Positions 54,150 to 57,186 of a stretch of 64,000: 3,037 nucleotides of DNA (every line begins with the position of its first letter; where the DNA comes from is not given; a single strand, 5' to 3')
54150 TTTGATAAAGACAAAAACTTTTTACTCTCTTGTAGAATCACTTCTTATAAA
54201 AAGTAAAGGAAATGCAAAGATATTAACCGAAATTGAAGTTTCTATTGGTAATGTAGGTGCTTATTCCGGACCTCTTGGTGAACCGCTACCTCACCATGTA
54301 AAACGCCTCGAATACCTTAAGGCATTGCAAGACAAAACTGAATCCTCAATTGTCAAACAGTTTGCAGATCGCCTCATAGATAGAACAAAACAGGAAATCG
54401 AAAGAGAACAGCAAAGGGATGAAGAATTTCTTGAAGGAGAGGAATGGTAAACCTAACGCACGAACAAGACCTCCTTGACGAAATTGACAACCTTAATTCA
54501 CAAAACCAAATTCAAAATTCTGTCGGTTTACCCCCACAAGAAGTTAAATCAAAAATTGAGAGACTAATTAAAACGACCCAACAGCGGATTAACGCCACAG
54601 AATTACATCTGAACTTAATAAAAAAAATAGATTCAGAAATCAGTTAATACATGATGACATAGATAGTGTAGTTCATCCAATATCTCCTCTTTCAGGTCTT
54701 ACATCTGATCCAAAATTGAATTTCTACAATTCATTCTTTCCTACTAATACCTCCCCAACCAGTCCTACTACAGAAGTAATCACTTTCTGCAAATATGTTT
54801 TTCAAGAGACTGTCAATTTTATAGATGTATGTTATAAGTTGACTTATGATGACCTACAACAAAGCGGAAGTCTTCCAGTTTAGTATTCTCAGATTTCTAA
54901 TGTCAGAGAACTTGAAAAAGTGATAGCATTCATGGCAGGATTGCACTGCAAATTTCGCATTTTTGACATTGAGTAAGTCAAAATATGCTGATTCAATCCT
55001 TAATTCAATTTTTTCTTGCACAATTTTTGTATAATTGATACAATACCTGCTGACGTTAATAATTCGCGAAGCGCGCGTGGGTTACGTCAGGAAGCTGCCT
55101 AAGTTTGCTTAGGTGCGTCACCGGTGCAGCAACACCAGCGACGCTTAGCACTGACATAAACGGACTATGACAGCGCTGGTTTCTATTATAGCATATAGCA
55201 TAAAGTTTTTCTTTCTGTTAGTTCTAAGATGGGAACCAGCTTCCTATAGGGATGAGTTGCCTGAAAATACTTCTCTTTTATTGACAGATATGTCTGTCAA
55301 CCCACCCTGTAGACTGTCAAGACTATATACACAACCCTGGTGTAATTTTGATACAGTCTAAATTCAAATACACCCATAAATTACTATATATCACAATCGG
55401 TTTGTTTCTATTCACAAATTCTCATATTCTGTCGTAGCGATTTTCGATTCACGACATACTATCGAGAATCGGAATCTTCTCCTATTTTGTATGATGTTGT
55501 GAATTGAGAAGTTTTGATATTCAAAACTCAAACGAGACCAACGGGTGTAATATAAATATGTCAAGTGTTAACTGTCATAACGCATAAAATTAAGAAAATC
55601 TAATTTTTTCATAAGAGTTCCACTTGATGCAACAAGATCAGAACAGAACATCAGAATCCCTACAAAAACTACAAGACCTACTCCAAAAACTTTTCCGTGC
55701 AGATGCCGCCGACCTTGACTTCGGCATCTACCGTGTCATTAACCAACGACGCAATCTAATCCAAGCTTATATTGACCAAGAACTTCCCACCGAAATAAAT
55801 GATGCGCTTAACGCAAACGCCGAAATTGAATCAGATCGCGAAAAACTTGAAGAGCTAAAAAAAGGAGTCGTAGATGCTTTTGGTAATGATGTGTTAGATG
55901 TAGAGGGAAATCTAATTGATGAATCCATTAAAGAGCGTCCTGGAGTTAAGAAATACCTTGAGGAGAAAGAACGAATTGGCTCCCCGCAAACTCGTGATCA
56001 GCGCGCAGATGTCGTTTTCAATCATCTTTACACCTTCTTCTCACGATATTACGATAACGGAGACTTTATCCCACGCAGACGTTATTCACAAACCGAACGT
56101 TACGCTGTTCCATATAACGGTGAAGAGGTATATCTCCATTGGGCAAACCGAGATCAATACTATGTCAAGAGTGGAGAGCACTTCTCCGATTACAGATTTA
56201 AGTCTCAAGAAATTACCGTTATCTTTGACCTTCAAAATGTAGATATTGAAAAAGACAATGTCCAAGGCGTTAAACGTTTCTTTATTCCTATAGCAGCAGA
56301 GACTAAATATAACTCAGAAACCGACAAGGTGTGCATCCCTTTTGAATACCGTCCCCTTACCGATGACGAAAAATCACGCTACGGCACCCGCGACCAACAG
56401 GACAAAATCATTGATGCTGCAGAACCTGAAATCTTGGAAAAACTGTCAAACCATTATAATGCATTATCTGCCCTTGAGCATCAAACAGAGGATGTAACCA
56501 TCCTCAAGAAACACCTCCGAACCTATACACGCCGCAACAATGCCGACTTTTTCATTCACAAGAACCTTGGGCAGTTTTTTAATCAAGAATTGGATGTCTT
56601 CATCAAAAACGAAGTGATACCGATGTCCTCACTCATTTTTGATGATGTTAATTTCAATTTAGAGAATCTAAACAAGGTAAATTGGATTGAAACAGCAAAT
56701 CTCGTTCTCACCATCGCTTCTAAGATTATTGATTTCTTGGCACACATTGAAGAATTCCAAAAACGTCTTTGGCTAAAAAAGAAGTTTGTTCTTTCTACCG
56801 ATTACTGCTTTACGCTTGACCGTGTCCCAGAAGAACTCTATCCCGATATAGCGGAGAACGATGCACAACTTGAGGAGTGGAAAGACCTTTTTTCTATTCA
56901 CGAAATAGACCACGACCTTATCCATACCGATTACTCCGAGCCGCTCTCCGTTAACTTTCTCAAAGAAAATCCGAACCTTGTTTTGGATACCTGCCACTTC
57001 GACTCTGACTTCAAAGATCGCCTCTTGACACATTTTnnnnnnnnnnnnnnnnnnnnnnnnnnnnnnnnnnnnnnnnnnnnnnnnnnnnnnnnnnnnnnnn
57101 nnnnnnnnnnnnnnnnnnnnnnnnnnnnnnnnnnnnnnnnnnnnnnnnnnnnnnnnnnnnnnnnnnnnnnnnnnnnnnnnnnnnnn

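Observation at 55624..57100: Type III-like Mod methyltransferase carries an unexplained ~480-aa N-terminal domain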

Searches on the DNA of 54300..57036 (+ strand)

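Call 65: search_dna_similar(query=L082:8959-12099:+, collection=ecoli_genomes, mode=near, max_rows=60, rows=spread)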
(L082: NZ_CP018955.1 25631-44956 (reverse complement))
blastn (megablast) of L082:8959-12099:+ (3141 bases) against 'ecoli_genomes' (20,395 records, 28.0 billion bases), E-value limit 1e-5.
Records with a match: 2; places in all: 2; records where one place covers at least 80% of the query: 2.
Genomes with a match: 2 of 5426; with a place that covers at least 80% of the query: 2. Places per genome that has any: lowest 1, median 1, highest 1. On chromosomes: 0 places; on plasmids: 2.
Best place of each record, by identity: >=99% 2.
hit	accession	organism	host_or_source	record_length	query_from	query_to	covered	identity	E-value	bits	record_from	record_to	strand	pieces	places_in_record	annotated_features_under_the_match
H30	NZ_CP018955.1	Escherichia coli strain Ecol_316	Homo sapiens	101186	1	3141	100%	100.0%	0e+0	5801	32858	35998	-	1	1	site-specific DNA-methyltransferase | DEAD/DEAH box helicase family protein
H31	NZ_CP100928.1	Escherichia coli strain ET729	sediment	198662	1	3141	100%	100.0%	0e+0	5801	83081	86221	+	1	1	site-specific DNA-methyltransferase | DEAD/DEAH box helicase family protein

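Call 66: search_dna_similar(query=L082:8959-12099:+, collection=ecoli_genomes, mode=distant, max_rows=40, rows=spread)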
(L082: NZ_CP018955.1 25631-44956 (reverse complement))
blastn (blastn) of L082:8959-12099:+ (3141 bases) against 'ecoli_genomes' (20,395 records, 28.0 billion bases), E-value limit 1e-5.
Records with a match: 171; places in all: 177; records where one place covers at least 80% of the query: 2.
Genomes with a match: 171 of 5426; with a place that covers at least 80% of the query: 2. Places per genome that has any: lowest 1, median 1, highest 2. On chromosomes: 171 places; on plasmids: 6.
Best place of each record, by identity: >=99% 2; 60-80% 169.
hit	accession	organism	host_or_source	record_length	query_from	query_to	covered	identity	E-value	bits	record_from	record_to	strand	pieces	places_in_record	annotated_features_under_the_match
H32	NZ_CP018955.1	Escherichia coli strain Ecol_316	Homo sapiens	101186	1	3141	100%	100.0%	0e+0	5665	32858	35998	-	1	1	site-specific DNA-methyltransferase | DEAD/DEAH box helicase family protein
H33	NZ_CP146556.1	Escherichia coli strain B1.H1.39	Hospital Wastewater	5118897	1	2826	45%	66.9%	5e-93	422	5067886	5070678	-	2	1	DNA methyltransferase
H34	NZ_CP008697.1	Escherichia coli strain ST648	Homo sapiens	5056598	1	2826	45%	66.9%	5e-93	417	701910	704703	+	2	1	site-specific DNA-methyltransferase | hypothetical protein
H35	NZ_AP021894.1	Escherichia coli strain 2018-10-1CC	Homo sapiens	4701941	1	2826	45%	66.9%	5e-93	417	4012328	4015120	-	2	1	DNA methyltransferase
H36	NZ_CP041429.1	Escherichia coli strain STEC367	Raw mutton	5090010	1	2826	45%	66.9%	5e-93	417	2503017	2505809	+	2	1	DNA methyltransferase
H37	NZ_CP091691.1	Escherichia coli strain KMi006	river water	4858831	1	2826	45%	66.9%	5e-93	417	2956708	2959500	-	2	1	DNA methyltransferase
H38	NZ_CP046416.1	Escherichia coli strain LZYWN_4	swine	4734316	1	2826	45%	66.9%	5e-93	417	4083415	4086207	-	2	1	DNA methyltransferase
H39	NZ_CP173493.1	Escherichia coli strain 98218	Homo sapiens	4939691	1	2826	45%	66.9%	5e-93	417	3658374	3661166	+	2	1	DNA methyltransferase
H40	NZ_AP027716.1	Escherichia coli strain TBU0218_10-1CC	Homo sapiens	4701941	1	2826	45%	66.9%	5e-93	417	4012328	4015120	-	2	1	DNA methyltransferase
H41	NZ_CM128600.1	Escherichia coli strain E400634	Homo sapiens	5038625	1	2826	45%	66.9%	5e-93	417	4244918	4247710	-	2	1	DNA methyltransferase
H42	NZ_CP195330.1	Escherichia coli strain 11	cattle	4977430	1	2826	45%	66.9%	5e-93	417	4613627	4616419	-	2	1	DNA methyltransferase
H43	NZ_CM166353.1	Escherichia coli strain CH459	Homo sapiens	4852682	1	2826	45%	66.9%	5e-93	417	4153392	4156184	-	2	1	DNA methyltransferase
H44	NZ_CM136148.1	Escherichia coli strain PRO_A-2576-6M-A_ESBL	Homo sapiens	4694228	1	2826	45%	66.9%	5e-93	417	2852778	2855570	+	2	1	DNA methyltransferase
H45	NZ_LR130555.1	Escherichia coli strain MS14385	Homo sapiens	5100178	1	2826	45%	66.9%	5e-93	417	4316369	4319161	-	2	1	DNA methyltransferase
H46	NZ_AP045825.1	Escherichia coli strain 23CRST050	Homo sapiens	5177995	1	2826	45%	66.9%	5e-93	417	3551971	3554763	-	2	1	DNA methyltransferase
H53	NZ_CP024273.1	Escherichia coli strain F9792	missing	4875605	1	1152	37%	67.2%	2e-92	351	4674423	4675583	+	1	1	site-specific DNA-methyltransferase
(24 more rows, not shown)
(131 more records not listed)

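Call 67: get_annotated_region(hit=H53, flank=8000)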
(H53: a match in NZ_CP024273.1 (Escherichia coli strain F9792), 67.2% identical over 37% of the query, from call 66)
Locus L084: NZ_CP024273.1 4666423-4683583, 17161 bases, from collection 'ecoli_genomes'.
description: Escherichia coli strain F9792 chromosome, complete genome
organism: Escherichia coli strain F9792 (NCBI taxid 562)
replicon: chromosome; assembly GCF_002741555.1
host: missing; source: missing; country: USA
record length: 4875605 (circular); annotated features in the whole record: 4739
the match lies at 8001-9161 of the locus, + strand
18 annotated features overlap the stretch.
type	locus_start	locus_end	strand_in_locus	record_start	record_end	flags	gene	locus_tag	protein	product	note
CDS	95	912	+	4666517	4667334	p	-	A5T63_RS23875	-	DUF932 domain-containing protein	frameshifted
CDS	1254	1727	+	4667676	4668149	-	-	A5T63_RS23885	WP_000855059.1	antirestriction protein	-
CDS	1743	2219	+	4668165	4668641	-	yeeS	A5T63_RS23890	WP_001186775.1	JAB domain-containing protein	-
CDS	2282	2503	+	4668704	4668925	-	yeeT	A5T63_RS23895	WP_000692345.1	DUF987 domain-containing protein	-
CDS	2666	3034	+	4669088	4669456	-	-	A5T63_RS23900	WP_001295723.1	type IV toxin-antitoxin system YeeU family antitoxin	-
CDS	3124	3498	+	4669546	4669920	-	-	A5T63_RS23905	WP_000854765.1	TA system toxin CbtA family protein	-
CDS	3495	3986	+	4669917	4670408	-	-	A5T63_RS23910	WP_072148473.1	DUF5983 family protein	-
CDS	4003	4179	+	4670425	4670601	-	-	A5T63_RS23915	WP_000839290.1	DUF957 domain-containing protein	-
CDS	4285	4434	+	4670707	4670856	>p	-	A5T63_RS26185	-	hypothetical protein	incomplete; partial in the middle of a contig; missing C-terminus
CDS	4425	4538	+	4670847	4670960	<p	-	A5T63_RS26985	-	helix-turn-helix transcriptional regulator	incomplete; partial in the middle of a contig; missing N-terminus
CDS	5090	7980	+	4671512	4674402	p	-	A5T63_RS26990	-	SNF2-related protein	frameshifted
CDS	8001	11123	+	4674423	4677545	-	-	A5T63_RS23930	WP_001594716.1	site-specific DNA-methyltransferase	-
CDS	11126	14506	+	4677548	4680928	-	-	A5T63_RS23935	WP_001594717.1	DEAD/DEAH box helicase family protein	-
CDS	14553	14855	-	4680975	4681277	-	-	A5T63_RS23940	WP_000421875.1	hypothetical protein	-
CDS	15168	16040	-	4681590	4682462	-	-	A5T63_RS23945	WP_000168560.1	phosphorothioated DNA-binding restriction endonuclease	-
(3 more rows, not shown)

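Call 70: search_dna_similar(query=L084:8001-11123:+, collection=ecoli_genomes, mode=near, max_rows=60)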
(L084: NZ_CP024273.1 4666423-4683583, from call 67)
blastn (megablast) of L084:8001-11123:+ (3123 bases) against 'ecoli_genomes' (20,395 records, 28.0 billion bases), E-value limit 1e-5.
Records with a match: 167; places in all: 173; records where one place covers at least 80% of the query: 34.
Genomes with a match: 167 of 5426; with a place that covers at least 80% of the query: 34. Places per genome that has any: lowest 1, median 1, highest 2. On chromosomes: 171 places; on plasmids: 2.
Best place of each record, by identity: >=99% 18; 95-99% 149.
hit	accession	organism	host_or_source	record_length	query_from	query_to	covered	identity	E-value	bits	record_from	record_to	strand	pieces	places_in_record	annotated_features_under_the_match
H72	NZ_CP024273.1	Escherichia coli strain F9792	missing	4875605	1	3123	100%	100.0%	0e+0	5768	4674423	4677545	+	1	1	site-specific DNA-methyltransferase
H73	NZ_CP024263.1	Escherichia coli O169:H41 strain F6326-C1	missing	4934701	1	3123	100%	100.0%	0e+0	5768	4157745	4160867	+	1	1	site-specific DNA-methyltransferase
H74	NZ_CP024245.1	Escherichia coli O27:H7 strain B4103-1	missing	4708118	1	3123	100%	100.0%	0e+0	5768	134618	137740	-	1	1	site-specific DNA-methyltransferase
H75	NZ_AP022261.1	Escherichia coli strain WP8-S18-ESBL-07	-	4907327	1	3123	100%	100.0%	0e+0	5762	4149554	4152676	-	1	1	site-specific DNA-methyltransferase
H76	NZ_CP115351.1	Escherichia coli strain CUVET21-37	cat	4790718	1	3123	100%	100.0%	0e+0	5762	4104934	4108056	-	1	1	site-specific DNA-methyltransferase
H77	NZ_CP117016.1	Escherichia coli strain MLI121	Homo sapiens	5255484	1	3123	100%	100.0%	0e+0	5762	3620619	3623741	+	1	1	site-specific DNA-methyltransferase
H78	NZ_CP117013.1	Escherichia coli strain MLI114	Homo sapiens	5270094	1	3123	100%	100.0%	0e+0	5762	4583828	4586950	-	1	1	site-specific DNA-methyltransferase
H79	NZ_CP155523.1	Escherichia coli strain WWCOL-315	wastewater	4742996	1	3123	100%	100.0%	0e+0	5762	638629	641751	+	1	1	site-specific DNA-methyltransferase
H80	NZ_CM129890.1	Escherichia coli strain MB06101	seawater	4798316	1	3123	100%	100.0%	0e+0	5762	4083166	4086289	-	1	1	site-specific DNA-methyltransferase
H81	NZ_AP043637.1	Escherichia coli strain AST262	Homo sapiens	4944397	1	3123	100%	100.0%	0e+0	5762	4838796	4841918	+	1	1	site-specific DNA-methyltransferase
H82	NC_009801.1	Escherichia coli O139:H28 str. E24377A strain E24377A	-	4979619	1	3123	100%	99.9%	0e+0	5757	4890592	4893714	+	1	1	site-specific DNA-methyltransferase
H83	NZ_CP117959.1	Escherichia coli strain B-2207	Homo sapiens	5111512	1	3123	100%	99.9%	0e+0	5751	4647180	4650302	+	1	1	site-specific DNA-methyltransferase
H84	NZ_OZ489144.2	Escherichia coli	-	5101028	1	3123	100%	99.9%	0e+0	5751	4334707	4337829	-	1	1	site-specific DNA-methyltransferase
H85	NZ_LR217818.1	Escherichia coli strain NCTC86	not available: not collected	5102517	1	3123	100%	99.9%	0e+0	5751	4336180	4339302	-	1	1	site-specific DNA-methyltransferase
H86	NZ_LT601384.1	Escherichia coli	-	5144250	1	3123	100%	99.9%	0e+0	5751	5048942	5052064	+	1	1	site-specific DNA-methyltransferase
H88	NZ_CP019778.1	Escherichia coli strain NCTC86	Homo sapiens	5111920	1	3123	100%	99.9%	0e+0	5746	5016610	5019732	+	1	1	site-specific DNA-methyltransferase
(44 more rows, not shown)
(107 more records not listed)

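Call 80: search_rna_families(source=window, start=54300, end=55700, threshold=evalue, max_evalue=1)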
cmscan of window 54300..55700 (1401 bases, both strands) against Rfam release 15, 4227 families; matches with E-value up to 1: 1.
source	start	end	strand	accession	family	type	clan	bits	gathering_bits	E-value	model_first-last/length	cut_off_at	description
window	55112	55172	-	RF01809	symR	Gene; antitoxin;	-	20.5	61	0.52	1-77/77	no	SymR antitoxin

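Call 104: get_annotated_region(hit=H88, flank=4500)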
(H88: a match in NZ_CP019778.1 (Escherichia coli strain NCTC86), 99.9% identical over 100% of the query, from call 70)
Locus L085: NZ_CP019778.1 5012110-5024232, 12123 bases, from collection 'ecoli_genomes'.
description: Escherichia coli strain NCTC86 chromosome, complete genome
organism: Escherichia coli strain NCTC86 (NCBI taxid 562)
replicon: chromosome; assembly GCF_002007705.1
host: Homo sapiens; source: -; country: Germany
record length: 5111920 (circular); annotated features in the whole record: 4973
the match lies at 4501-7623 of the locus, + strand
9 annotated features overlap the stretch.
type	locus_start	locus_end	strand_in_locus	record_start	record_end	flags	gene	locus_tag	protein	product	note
CDS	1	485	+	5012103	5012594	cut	-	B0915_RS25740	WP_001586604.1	DUF5983 family protein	-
CDS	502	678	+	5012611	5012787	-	-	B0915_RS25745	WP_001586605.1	DUF957 domain-containing protein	-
CDS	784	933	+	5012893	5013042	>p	-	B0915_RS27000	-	hypothetical protein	incomplete; partial in the middle of a contig; missing C-terminus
CDS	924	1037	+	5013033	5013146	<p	-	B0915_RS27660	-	helix-turn-helix transcriptional regulator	incomplete; partial in the middle of a contig; missing N-terminus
CDS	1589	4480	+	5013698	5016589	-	-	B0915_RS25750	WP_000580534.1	SNF2-related protein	-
CDS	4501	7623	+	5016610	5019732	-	-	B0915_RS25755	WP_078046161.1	site-specific DNA-methyltransferase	-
CDS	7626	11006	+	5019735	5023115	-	-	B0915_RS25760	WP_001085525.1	DEAD/DEAH box helicase family protein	-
CDS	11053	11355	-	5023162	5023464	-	-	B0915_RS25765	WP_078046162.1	hypothetical protein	-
CDS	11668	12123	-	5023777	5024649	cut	-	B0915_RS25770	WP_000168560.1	phosphorothioated DNA-binding restriction endonuclease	-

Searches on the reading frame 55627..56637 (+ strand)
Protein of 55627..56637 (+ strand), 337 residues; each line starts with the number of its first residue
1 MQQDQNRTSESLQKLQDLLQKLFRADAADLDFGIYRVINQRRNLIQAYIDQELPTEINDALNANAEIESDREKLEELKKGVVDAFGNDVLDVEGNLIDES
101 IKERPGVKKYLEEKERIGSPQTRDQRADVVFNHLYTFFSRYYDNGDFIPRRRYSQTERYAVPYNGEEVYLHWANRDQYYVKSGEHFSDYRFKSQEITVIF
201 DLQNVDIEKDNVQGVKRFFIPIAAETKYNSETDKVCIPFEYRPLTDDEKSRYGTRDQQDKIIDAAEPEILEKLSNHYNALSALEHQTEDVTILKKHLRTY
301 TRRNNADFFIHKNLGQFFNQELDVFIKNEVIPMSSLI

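Call 90: search_protein_families(library=padloc, proteins=[window:55627-56637:+], max_evalue=0.1)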
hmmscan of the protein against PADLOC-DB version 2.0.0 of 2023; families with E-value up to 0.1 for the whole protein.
window:55627-56637:+ (337 aa): 3 families
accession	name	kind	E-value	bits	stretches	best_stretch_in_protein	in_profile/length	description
PDLC03646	MTase_III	-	1.8e-58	196.2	2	15-233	7-214/1057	Type III methyltransferase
PDLC03638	MTase_III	-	1.4e-09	34.8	1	123-326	58-239/816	Type III methyltransferase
PDLC01972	CARF_m1--CARF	-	0.014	13.5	1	46-102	10-64/145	-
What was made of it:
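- On Long-Mod Type III lineage (PADLOC PDLC03646; Eco86II-like): The N-region alone matches PDLC03646 at 7e-85 (call 90).
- Within PADLOC the N-domain matches only two Type III Mod models (call 90).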
